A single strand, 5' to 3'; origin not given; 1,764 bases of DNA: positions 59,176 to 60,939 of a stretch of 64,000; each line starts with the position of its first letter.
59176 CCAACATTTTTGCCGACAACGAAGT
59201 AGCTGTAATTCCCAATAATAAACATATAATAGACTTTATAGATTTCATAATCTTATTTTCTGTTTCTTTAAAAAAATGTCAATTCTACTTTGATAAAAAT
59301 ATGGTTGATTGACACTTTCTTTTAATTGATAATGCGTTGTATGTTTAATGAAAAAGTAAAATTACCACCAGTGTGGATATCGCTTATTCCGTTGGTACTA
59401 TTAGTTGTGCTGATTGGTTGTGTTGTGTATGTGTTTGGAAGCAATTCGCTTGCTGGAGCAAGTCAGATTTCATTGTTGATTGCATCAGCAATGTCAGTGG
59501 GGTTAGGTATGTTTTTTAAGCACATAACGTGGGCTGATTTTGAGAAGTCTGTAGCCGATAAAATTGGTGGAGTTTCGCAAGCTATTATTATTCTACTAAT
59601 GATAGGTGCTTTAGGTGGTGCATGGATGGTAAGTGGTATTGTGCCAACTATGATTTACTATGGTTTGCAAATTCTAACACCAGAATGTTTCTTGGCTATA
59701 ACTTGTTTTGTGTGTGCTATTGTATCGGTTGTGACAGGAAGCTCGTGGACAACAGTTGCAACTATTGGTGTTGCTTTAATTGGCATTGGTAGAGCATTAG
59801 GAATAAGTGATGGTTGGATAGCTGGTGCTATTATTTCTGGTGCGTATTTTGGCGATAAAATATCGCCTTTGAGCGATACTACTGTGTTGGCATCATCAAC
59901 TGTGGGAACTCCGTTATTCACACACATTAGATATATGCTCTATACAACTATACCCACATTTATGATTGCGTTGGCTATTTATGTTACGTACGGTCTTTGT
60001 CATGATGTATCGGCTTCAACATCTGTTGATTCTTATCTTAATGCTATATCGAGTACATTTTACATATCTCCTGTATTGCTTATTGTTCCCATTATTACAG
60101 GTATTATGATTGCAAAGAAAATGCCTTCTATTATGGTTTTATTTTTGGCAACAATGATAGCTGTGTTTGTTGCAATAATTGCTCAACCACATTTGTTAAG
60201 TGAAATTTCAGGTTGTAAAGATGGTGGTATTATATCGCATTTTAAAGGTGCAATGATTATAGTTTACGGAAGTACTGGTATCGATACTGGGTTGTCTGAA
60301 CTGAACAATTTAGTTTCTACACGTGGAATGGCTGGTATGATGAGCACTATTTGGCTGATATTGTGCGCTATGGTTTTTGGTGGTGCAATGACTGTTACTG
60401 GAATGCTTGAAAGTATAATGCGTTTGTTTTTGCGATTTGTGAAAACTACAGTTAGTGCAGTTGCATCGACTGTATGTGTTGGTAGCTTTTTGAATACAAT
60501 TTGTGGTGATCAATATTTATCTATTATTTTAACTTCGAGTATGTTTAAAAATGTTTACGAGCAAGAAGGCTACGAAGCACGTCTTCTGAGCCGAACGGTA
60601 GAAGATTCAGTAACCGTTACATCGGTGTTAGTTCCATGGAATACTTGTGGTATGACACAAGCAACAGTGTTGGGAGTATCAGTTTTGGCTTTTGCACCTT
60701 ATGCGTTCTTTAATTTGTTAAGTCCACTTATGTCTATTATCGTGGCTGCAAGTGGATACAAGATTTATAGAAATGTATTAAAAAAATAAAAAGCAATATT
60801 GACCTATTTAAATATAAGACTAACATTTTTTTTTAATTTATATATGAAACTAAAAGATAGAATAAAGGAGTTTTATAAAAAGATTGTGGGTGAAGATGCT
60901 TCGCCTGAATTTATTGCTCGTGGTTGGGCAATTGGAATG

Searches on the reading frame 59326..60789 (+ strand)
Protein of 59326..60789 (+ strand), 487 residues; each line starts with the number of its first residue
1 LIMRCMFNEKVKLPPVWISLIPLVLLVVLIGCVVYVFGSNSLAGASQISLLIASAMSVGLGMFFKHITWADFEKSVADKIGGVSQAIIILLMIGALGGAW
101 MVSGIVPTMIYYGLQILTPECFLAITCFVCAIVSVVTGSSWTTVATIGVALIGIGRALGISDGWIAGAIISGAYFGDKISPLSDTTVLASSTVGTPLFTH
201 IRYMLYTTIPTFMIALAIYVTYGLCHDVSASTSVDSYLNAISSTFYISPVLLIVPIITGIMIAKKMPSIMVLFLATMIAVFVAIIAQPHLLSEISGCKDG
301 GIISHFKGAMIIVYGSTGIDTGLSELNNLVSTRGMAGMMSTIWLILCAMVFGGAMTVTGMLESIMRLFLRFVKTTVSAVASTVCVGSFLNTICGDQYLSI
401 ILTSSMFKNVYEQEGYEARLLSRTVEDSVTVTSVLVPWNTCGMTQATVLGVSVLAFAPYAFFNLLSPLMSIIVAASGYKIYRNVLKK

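Call 49: search_protein_families(library=pfam, proteins=[window:59326-60789:+], max_evalue=0.00001)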
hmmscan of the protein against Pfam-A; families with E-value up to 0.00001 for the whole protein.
window:59326-60789:+ (487 aa): 1 family
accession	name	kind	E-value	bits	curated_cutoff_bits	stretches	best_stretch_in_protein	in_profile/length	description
PF03553.21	Na_H_antiporter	-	1e-49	169.9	23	2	172-477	1-302/303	Na+/H+ antiporter family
